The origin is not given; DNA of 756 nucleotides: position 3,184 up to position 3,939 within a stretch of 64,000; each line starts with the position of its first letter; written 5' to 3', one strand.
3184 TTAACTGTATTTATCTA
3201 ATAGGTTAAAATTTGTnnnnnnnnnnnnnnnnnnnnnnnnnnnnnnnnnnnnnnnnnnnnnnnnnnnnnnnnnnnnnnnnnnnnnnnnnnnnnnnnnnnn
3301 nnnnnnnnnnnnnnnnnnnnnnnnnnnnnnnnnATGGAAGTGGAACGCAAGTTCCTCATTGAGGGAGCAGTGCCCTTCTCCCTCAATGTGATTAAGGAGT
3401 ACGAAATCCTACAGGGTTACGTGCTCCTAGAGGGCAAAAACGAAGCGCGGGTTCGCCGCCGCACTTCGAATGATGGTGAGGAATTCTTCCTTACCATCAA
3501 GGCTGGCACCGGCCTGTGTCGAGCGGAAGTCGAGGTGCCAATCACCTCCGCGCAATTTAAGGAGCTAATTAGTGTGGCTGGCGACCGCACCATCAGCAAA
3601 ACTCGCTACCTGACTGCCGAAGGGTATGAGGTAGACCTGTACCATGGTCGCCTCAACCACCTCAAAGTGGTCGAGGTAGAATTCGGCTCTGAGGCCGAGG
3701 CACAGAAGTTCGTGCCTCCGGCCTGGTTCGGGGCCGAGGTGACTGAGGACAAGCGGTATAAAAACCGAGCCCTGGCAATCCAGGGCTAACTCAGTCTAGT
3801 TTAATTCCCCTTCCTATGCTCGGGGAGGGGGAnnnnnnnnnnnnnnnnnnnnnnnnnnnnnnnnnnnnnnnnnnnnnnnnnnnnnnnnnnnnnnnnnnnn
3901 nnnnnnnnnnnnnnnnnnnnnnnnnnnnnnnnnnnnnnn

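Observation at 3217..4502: GC-rich (about 55%) two-gene islet of a CYTH-domain enzyme and a P-loop nucleotide kinase, in a 30% GC phage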

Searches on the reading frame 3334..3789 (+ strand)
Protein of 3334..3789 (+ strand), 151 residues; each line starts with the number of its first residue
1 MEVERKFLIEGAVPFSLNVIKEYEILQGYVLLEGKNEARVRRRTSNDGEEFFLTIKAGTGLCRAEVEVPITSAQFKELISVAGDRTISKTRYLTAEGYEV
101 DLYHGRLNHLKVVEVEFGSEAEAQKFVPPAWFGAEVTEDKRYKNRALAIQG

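Call 4: search_protein_families(library=pfam, proteins=[window:3334-3789:+], max_evalue=0.1)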
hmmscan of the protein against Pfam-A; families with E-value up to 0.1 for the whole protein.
window:3334-3789:+ (151 aa): 2 families
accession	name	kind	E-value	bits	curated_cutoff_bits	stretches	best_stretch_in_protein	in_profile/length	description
PF01928.26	CYTH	-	3.4e-05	24.2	23.2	1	2-124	3-152/179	CYTH domain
PF19454.4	DUF5992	-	0.015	15.7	23.8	1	41-74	31-64/106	Family of unknown function (DUF5992)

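Call 5: search_protein_families(library=ncbifam, proteins=[window:3334-3789:+], max_evalue=0.1)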
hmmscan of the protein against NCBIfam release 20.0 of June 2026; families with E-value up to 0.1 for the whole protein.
window:3334-3789:+ (151 aa): 0 families

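Call 6: search_protein_families(library=phrogs, proteins=[window:3334-3789:+], max_evalue=0.1)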
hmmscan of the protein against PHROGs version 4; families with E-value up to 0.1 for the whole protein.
window:3334-3789:+ (151 aa): 3 families
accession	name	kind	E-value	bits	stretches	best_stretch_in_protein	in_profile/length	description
phrog_6660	-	unknown function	4.5e-29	102.4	1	1-148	3-150/157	-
phrog_14290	-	unknown function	3.6e-09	37.5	1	98-148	165-213/274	-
phrog_3915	-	unknown function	0.084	13.8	0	65-121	23-78/86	-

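Call 7: search_protein_families(library=padloc, proteins=[window:3334-3789:+], max_evalue=0.1)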
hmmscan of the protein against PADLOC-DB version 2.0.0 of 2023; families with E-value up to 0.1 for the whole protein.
window:3334-3789:+ (151 aa): 0 families

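Call 10: search_dna_similar(query=window:3334-3789:+, collection=phages, mode=protein, max_rows=30, max_evalue=0.001)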
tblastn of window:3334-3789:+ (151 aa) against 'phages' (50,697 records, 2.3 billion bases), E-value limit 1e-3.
Records with a match: 146; places in all: 148; records where one place covers at least 80% of the query: 110.
Best place of each record, by identity: <60% 146.
By first word of the organism name: Aeromonas 75; Vibrio 33; Bacteriophage 17; uncultured 5; Xanthomonas 5; Brevundimonas 5; Stenotrophomonas 2; Pseudomonas 2; Bacillus 1; Erwinia 1.
By host as written in the record: - 30; Aeromonas salmonicida 21; Aeromonas hydrophila 18; Aeromonas hydrophila BIOTECH 10089 13; Aeromonas salmonicida subsp. salmonicida 6; Aeromonas sp. 5; Vibrio parahaemolyticus 5; Brevundimonas pondensis LVF1 4; and 31 more.
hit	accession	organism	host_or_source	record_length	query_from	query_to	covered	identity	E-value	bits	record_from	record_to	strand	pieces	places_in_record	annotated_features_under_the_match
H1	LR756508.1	uncultured phage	metagenomic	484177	2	151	99%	38.6%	5e-22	96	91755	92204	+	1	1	record has no annotation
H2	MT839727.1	Bacteriophage sp.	human fecal samples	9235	1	147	97%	39.2%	1e-14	75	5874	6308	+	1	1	record has no annotation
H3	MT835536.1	Bacteriophage sp.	human fecal samples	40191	1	151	100%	38.1%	4e-21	94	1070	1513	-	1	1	record has no annotation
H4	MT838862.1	Bacteriophage sp.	human fecal samples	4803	1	147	97%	38.6%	1e-13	72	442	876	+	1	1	record has no annotation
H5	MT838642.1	Bacteriophage sp.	human fecal samples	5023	2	147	97%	38.8%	4e-14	74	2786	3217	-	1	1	record has no annotation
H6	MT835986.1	Bacteriophage sp.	human fecal samples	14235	1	148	98%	37.9%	4e-19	88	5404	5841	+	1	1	record has no annotation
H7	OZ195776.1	Vibrio phage D479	Seawater and oysters mix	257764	1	148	98%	37.8%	4e-12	68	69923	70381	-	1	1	hypothetical protein (x2)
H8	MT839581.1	Bacteriophage sp.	human fecal samples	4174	1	148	98%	37.5%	6e-21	93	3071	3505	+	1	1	record has no annotation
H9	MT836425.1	Bacteriophage sp.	human fecal samples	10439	1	148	98%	37.5%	2e-19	89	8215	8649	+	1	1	record has no annotation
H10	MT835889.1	Bacteriophage sp.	human fecal samples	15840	2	147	97%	37.5%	2e-13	72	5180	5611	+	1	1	record has no annotation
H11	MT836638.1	Bacteriophage sp.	human fecal samples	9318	1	147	97%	36.6%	3e-15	77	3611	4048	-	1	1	record has no annotation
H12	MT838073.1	Bacteriophage sp.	human fecal samples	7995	1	151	100%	35.5%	5e-18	85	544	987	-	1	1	record has no annotation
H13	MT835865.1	Bacteriophage sp.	human fecal samples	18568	1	148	98%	36.2%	5e-22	96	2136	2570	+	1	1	record has no annotation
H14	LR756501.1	uncultured phage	metagenomic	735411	1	147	97%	35.9%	6e-13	71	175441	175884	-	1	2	record has no annotation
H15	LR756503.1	uncultured phage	metagenomic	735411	1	147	97%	35.9%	6e-13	71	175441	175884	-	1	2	record has no annotation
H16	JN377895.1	Aeromonas phage Aes012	Aeromonas sp.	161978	2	147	97%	35.5%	3e-12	68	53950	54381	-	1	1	hypothetical protein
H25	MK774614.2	Aeromonas phage CF8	Aeromonas hydrophila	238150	1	150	99%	34.4%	8e-9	59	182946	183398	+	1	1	protein with CYTH-like phosphatase domain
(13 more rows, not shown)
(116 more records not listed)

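Call 14: find_homologous_proteins(query=window:3334-3789:+)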
Query window:3334-3789:+ (151 aa): 22 proteins with E <= 0.001 among 59 candidates.
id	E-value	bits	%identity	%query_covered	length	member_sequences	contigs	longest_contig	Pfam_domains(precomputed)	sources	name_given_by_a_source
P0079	3.3e-88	311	95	100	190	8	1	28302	-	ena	-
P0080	1.1e-37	147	50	100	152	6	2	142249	-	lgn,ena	-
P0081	8.1e-33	131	50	100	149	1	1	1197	PF01928.27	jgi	jgi:adenylate cyclase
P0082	4.2e-32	129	50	100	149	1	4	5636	PF01928.27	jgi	jgi:adenylate cyclase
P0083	3.3e-31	126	48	100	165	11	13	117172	PF01928.27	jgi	jgi:adenylate cyclase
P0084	7.5e-31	125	46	100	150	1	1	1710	PF01928.27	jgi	jgi:CYTH domain-containing protein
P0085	7.6e-31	125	47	100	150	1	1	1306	PF01928.27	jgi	jgi:adenylate cyclase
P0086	1.8e-30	124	50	100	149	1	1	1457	-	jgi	jgi:adenylate cyclase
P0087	3.0e-29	120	47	100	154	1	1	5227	PF01928.27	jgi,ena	jgi:CYTH domain-containing protein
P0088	3.1e-29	120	48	100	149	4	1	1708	-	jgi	jgi:adenylate cyclase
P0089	5.7e-29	119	49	100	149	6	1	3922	-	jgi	jgi:adenylate cyclase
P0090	2.1e-28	117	48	100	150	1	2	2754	PF01928.27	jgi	jgi:adenylate cyclase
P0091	9.5e-28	115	48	100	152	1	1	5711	-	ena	-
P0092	2.1e-27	114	47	100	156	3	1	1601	PF01928.27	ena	-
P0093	8.3e-27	112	48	100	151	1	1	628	-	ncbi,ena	-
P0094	1.2e-22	99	48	100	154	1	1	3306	PF01928.27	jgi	jgi:adenylate cyclase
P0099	3.7e-13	68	38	99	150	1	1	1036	PF01928.27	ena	-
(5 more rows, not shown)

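Call 23: find_encoding_contigs(protein=P0080, flank=6000, max_places=3)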
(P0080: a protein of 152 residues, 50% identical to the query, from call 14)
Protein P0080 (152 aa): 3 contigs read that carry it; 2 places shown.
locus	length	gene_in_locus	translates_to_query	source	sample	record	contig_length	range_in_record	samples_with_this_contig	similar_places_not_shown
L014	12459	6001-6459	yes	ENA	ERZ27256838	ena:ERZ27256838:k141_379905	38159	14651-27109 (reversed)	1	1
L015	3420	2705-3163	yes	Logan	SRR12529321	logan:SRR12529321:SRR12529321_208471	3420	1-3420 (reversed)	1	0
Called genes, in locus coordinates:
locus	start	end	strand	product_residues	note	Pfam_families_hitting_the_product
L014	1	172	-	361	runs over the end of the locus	-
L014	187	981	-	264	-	-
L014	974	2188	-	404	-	PF18338:BppL_N (weak), PF13884:Peptidase_S74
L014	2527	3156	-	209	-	-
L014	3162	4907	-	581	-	PF07953:Toxin_R_bind_N (faint), PF13385:Laminin_G_3, PF02973:Sialidase (faint), PF13385:Laminin_G_3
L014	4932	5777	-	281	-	-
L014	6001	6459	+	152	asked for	-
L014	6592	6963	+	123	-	-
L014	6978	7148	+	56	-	-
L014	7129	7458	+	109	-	-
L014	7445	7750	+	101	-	-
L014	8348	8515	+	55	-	-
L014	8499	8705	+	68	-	-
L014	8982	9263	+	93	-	-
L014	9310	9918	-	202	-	-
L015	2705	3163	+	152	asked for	-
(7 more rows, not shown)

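Call 26: find_encoding_contigs(protein=P0083, flank=6000, max_places=3)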
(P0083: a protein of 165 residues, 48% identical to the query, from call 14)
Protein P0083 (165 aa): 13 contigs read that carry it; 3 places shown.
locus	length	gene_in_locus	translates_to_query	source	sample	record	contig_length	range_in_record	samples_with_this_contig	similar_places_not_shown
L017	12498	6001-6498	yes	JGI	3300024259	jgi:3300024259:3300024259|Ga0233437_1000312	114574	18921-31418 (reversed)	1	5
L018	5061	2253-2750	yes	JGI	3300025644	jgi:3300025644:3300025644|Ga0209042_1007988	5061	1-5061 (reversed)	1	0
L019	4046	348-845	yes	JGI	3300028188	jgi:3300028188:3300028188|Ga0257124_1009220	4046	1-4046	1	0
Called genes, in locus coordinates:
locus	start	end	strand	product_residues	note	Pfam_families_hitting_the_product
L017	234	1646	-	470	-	PF02310:B12-binding, PF04055:Radical_SAM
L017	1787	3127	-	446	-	-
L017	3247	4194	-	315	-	PF04055:Radical_SAM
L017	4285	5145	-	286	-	PF03618:Kinase-PPPase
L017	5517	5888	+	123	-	-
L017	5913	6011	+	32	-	-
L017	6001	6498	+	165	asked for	PF01928:CYTH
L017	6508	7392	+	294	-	PF03631:Virul_fac_BrkB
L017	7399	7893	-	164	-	-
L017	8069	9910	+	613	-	PF05448:AXE1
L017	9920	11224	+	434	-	PF14229:DUF4332 (weak)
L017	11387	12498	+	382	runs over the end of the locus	PF07638:Sigma70_ECF (faint), PF13646:HEAT_2 (faint), PF04542:Sigma70_r2, PF04545:Sigma70_r4, PF08281:Sigma70_r4_2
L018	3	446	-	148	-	?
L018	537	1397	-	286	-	PF03618:Kinase-PPPase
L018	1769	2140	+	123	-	-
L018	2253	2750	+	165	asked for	PF01928:CYTH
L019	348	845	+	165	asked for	PF01928:CYTH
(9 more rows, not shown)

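Call 31: search_solved_structures(query=window:3334-3789:+, max_evalue=1, show_alignments=3)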
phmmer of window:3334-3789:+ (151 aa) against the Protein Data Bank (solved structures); distinct sequences matched with E-value up to 1: 3.
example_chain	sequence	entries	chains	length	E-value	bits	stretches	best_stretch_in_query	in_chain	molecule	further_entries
2fbl_A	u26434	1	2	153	2.1e-28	102.5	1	2-149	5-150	hypothetical protein NE1496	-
3typ_A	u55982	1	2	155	2.1e-28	102.5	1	2-149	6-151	Uncharacterized protein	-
5j4a_B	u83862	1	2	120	0.53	13.7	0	57-98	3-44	Immunity protein CdiI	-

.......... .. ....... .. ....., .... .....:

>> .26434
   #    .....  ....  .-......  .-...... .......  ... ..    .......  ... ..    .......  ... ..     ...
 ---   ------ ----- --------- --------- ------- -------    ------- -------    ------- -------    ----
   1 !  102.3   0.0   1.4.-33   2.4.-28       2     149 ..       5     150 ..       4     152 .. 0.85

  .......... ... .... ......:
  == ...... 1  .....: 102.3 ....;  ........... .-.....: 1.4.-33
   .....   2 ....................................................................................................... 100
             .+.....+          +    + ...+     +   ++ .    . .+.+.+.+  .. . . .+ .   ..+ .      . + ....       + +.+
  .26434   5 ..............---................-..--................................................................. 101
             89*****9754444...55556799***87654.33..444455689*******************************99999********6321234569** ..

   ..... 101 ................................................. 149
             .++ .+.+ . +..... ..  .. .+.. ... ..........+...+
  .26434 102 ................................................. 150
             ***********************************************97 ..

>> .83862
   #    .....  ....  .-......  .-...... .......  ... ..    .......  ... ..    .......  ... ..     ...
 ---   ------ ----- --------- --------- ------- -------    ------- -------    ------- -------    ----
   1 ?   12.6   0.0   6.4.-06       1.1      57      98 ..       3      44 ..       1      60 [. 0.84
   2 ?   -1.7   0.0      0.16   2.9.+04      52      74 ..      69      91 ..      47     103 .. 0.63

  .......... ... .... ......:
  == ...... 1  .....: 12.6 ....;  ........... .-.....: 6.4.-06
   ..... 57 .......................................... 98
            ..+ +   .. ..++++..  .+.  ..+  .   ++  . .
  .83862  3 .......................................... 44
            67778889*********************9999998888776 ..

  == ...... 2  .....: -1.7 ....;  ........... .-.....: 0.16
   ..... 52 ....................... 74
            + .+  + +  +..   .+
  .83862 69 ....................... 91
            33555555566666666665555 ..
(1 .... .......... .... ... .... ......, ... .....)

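Call 100: predict_structure(alignment_id=A7)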
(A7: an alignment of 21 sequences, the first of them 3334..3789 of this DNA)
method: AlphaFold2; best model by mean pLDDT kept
length: 151 residues; sequences in the alignment: 21
mean_pLDDT: 93.7   pTM: 0.86
mean pLDDT of the five models: 93.7, 93.7, 93.1, 92.9, 92.7
residues with pLDDT >= 90: 129; 70-90: 18; 50-70: 4; < 50: 0
segments of 3 or more residues with pLDDT < 50: none
pLDDT, mean of each block of 10 residues (from residue 1): 89 88 97 92 97 88 86 98 97 97 96 95 95 96 94 88
secondary structure, 60 per line:
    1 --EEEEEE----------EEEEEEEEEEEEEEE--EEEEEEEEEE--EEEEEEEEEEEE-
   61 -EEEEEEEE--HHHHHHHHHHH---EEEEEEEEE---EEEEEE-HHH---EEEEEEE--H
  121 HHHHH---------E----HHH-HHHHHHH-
elements in order: E3-8 E19-33 E36-45 E48-59 E62-69 H72-82 E86-94 E98-103 E111-117 H120-125 H144-150

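Call 104: fold_search(model_id=the predicted structure, library=pdb)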
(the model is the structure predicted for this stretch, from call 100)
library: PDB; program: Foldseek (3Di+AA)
matches with E <= 10: 841; with E <= 0.001: 12
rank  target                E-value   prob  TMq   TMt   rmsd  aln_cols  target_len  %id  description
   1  2fbl_B                1.6e-14  1.00  0.74  0.75   4.1       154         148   42  The crystal structure of the hypothetical protein NE1496 (released 2005-12-20)
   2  3typ_B                3.9e-14  1.00  0.75  0.75   3.5       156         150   40  The crystal structure of the inorganic triphosphatase NE1496 (released 2012-05-09)
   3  2fbl_A                5.3e-14  1.00  0.74  0.78   3.3       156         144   40  The crystal structure of the hypothetical protein NE1496 (released 2005-12-20)
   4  3typ_A                1.3e-13  1.00  0.74  0.76   3.4       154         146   41  The crystal structure of the inorganic triphosphatase NE1496 (released 2012-05-09)
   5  2een_A                7.6e-06  1.00  0.59  0.51   4.1       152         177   22  Structure of PH1819 protein from Pyrococcus Horikoshii OT3 (released 2007-08-21)
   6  2een_B                6.9e-05  1.00  0.56  0.53   4.4       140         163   19  Structure of PH1819 protein from Pyrococcus Horikoshii OT3 (released 2007-08-21)
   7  5a67                  1.1e-04  1.00  0.59  0.45   5.5       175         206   13  Crystal structure of AtTTM3 in complex with tripolyphosphate and manganese ion (form B) (released 2015-08-05)
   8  1yem_B                1.2e-04  1.00  0.57  0.53   4.1       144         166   22  Conserved hypothetical protein Pfu-838710-001 from Pyrococcus furiosus (released 2005-01-11)
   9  1yem_A                1.4e-04  1.00  0.57  0.54   4.2       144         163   20  Conserved hypothetical protein Pfu-838710-001 from Pyrococcus furiosus (released 2005-01-11)
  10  2dc4_A                2.2e-04  1.00  0.59  0.55   3.9       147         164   18  Structure of PH1012 protein from Pyrococcus Horikoshii OT3 (released 2006-06-28)
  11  8h92_B                4.1e-04  1.00  0.64  0.50   4.0       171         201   15  Ziziphus jujuba adenylyl cyclase (released 2024-01-03)
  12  8h92_A                6.6e-04  1.00  0.61  0.48   4.0       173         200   13  Ziziphus jujuba adenylyl cyclase (released 2024-01-03)
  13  9umg_E                1.8e-03  1.00  0.45  0.22   8.7       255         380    9  Cryo-EM structure of VTC complex(Vtc5/Vtc4/Vtc3/Vtc1) (released 2026-01-21)
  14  7emf_R                3.0e-03  1.00  0.48  0.40   5.9       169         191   12  Human Mediator (deletion of MED1-IDR) in a Tail-extended conformation (released 2021-05-05)
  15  2fjt_B                4.1e-03  1.00  0.47  0.42   5.9       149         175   19  Adenylyl cyclase class iv from Yersinia pestis (released 2006-11-14)
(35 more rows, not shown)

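Call 108: get_annotated_region(hit=H16, flank=4000)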
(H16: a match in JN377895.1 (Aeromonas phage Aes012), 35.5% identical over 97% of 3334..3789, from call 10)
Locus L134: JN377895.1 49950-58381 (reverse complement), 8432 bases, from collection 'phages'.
description: Aeromonas phage Aes012, complete genome.
organism: Aeromonas phage Aes012 (NCBI taxid 1198014)
taxonomy: Viruses; Duplodnaviria; Heunggongvirae; Uroviricota; Caudoviricetes; Straboviridae; Tulanevirus; Tulanevirus aes12
host: Aeromonas sp.; source: -; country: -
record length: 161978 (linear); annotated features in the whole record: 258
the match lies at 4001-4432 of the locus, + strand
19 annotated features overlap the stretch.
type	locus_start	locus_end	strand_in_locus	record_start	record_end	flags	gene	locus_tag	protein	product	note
CDS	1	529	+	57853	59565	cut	nrdA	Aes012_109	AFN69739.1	ribonucleoside-diphosphate reductase alpha chain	NrdA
CDS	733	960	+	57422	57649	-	-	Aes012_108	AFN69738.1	hypothetical protein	similar to bacterial thioredoxin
CDS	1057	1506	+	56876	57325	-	regB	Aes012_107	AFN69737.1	site-specific RNA endonuclease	RegB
CDS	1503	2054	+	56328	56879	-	-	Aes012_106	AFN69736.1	hypothetical protein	Vs.1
CDS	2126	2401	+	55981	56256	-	-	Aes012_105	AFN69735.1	putative phage protein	-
CDS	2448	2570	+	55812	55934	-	-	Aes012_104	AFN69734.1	putative phage protein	-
CDS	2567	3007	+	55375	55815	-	-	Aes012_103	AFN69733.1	putative phage protein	-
CDS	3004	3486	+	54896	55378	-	-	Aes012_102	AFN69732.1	hypothetical protein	Tk.4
CDS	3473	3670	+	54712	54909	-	-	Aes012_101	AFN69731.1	putative phage protein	-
CDS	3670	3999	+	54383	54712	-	-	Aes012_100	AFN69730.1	putative phage protein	-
CDS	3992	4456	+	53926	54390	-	-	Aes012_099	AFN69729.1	hypothetical protein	similar to bacterial adenylate cyclase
CDS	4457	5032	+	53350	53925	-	tk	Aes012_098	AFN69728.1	thymidine kinase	Tk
CDS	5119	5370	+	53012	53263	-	-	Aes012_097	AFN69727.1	putative phage protein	-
CDS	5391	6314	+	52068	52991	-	-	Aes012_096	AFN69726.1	hypothetical protein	similar to SPFH domain-containing protein/band 7 family protein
CDS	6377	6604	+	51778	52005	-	-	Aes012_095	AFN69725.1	putative phage protein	-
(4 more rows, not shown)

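Call 109: get_annotated_region(hit=H25, flank=4000)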
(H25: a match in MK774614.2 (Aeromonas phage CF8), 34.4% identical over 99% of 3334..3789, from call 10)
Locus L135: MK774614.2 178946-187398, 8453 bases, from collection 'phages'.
description: Aeromonas phage CF8, complete genome.
organism: Aeromonas phage CF8 (NCBI taxid 2575324)
taxonomy: Viruses; Duplodnaviria; Heunggongvirae; Uroviricota; Caudoviricetes; Chaoshanvirus
host: Aeromonas hydrophila; source: aquaculture pond water; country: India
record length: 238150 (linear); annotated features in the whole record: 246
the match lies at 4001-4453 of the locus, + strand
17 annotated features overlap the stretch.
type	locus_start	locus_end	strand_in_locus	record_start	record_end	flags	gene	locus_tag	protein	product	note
CDS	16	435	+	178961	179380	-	-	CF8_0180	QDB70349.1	hypothetical protein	-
CDS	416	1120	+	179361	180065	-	-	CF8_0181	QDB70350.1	hypothetical protein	-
CDS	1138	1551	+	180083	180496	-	-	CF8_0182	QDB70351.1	hypothetical protein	-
CDS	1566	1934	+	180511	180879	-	-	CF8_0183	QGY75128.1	hypothetical protein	-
CDS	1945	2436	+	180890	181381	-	-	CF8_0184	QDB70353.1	hypothetical protein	-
CDS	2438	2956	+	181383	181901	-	-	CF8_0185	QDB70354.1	hypothetical protein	-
CDS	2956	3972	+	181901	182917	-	-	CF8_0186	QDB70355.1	putative thymidylate synthase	-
CDS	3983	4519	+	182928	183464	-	-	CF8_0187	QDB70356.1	protein with CYTH-like phosphatase domain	-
CDS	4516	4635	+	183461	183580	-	-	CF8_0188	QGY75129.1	hypothetical protein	-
CDS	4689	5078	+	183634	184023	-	-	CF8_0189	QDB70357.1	hypothetical protein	-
CDS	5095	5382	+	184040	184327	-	-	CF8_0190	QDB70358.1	hypothetical protein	-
CDS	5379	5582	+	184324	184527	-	-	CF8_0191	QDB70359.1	hypothetical protein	-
CDS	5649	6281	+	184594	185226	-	-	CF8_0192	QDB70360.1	hypothetical protein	-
CDS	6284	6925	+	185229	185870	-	-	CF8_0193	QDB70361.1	hypothetical protein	-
CDS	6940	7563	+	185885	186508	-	-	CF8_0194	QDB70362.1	hypothetical protein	-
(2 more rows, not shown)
